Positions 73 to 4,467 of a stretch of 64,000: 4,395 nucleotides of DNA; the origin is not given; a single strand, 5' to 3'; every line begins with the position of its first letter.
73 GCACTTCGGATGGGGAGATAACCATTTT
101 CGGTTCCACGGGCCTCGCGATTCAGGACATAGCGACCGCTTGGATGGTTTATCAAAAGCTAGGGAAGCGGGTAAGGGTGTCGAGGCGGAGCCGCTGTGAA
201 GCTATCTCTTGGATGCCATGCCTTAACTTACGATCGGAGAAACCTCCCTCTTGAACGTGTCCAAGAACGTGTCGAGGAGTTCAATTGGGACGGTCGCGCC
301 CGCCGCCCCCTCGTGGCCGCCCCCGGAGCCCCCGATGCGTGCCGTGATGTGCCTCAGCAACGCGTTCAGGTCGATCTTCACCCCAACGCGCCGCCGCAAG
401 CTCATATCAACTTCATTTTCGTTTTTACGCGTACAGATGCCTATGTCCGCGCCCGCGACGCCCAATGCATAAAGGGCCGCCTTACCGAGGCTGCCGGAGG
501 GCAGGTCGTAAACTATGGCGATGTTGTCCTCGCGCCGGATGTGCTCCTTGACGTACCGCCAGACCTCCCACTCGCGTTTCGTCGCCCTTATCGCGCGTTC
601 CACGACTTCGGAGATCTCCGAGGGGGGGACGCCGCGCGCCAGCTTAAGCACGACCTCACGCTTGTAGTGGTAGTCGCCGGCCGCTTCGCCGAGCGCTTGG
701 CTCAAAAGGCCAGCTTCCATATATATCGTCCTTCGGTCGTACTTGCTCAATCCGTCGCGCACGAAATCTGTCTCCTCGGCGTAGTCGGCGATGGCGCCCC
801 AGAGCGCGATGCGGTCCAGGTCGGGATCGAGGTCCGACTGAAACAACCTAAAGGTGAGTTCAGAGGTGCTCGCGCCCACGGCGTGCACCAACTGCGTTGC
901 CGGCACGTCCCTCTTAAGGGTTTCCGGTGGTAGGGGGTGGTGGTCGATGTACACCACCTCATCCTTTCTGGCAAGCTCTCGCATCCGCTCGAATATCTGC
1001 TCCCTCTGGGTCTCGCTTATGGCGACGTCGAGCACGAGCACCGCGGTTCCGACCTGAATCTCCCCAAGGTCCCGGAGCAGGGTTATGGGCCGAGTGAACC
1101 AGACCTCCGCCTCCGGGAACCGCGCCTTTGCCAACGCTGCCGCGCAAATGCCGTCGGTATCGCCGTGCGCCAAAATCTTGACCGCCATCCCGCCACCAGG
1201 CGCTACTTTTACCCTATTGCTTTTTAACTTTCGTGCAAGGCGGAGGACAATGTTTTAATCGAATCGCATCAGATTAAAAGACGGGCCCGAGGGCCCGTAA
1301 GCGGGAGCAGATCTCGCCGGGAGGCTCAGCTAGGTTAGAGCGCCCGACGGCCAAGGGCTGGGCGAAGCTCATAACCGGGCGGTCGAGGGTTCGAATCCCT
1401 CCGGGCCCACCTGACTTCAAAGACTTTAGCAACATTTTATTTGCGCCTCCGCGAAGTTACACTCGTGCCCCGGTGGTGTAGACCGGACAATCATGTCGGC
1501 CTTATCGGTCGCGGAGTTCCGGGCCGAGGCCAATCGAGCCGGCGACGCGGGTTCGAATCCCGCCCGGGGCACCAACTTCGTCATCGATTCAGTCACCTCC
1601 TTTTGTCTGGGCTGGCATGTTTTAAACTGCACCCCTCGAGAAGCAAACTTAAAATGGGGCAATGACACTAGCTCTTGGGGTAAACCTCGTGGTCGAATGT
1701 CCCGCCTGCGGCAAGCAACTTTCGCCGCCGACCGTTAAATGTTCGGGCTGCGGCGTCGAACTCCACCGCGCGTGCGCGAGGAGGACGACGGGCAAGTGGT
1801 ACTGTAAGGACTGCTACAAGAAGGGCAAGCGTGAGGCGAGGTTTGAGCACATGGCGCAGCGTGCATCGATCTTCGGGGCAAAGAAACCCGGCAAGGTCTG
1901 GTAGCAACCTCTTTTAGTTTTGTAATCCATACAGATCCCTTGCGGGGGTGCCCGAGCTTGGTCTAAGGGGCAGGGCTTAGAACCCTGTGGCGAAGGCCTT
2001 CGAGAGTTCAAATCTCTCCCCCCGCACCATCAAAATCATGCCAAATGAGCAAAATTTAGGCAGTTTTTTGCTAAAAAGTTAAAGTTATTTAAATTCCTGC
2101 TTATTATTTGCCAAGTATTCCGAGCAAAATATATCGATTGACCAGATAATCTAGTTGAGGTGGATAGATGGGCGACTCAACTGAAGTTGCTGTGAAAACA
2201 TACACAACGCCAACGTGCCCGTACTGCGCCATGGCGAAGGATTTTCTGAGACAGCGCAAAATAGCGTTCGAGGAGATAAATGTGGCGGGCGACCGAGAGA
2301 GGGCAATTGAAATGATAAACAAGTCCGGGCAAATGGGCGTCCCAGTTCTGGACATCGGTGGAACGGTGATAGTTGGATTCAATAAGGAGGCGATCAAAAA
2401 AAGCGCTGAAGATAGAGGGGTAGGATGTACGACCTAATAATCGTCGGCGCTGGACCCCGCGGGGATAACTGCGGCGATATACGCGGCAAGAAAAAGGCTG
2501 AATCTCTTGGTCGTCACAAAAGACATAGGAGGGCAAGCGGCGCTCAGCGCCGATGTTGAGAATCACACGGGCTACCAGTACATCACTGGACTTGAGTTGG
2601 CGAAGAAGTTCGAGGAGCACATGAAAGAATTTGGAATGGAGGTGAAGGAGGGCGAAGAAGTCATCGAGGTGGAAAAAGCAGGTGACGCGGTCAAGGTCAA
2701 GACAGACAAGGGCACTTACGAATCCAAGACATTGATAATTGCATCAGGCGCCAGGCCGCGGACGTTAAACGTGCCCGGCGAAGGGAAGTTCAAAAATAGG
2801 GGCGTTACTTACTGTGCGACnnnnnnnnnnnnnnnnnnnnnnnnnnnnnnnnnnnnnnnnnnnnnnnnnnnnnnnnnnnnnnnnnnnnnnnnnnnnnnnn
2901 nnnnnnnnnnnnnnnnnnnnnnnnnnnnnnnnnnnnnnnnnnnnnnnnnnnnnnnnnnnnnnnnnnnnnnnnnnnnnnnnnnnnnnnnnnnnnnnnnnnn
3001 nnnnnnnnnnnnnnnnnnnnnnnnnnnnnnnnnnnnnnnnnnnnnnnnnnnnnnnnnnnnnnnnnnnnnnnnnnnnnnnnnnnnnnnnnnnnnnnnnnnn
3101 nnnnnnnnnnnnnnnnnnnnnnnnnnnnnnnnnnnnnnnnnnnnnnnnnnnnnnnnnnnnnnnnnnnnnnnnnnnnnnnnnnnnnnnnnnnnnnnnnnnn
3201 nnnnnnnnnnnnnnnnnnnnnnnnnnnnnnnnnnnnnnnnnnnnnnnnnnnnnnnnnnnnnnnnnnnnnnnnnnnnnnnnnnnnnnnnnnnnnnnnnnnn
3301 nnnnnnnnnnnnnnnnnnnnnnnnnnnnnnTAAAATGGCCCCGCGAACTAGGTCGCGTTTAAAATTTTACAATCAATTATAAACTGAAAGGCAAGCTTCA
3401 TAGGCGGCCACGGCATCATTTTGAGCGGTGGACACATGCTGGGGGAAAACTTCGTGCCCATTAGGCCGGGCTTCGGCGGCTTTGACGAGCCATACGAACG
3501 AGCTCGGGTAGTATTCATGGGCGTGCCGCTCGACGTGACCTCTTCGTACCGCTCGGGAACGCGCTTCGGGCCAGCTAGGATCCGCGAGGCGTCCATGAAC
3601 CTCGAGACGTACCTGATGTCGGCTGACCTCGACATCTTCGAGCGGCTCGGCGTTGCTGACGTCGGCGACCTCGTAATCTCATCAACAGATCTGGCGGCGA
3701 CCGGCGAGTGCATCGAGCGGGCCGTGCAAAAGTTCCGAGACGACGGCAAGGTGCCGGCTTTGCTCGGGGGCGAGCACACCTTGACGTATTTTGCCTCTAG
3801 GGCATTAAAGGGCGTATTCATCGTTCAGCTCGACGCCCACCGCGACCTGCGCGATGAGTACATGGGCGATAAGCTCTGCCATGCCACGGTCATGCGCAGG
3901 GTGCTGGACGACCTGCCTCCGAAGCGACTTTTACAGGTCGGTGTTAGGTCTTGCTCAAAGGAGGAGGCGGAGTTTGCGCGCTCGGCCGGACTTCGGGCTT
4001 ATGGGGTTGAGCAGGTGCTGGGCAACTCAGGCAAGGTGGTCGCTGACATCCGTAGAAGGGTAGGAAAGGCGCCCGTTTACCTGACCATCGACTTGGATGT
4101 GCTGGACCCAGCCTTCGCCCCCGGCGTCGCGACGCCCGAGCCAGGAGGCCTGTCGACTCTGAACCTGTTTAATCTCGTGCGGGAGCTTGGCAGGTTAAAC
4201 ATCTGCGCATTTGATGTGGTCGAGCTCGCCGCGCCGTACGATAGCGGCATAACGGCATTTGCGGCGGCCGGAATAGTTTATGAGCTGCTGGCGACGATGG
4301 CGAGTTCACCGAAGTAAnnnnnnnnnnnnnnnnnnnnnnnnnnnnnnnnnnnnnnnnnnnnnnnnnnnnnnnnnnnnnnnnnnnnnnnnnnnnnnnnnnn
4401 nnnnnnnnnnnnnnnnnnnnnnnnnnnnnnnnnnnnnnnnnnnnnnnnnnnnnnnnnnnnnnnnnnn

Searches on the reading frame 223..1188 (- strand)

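Call 27: search_protein_families(library=pfam, proteins=[window:223-1188:-], max_evalue=0.001)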
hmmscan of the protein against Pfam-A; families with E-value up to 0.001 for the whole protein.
window:223-1188:- (321 aa): 2 families
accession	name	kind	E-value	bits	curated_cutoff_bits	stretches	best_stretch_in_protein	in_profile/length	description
PF02272.25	DHHA1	-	2.2e-12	47.8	25.9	1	227-316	11-100/102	DHHA1 domain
PF01368.27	DHH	-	3e-08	34.4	28.1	1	5-119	4-105/125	DHH family, N-terminal domain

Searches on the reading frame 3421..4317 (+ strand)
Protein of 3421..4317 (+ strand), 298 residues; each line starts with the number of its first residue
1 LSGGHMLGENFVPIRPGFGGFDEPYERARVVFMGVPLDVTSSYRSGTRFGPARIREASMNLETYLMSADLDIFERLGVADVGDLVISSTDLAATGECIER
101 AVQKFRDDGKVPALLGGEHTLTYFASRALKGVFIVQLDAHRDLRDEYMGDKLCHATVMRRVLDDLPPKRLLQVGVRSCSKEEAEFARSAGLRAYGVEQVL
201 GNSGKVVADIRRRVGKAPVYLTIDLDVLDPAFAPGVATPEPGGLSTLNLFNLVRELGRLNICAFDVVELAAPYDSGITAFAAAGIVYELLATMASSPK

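Call 27: search_protein_families(library=pfam, proteins=[window:3421-4317:+], max_evalue=0.001)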
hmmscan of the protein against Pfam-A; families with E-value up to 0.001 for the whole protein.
window:3421-4317:+ (298 aa): 1 family
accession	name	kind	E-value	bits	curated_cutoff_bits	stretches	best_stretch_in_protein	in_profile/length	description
PF00491.26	Arginase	-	1.4e-75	254.8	22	1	29-290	2-279/280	Arginase family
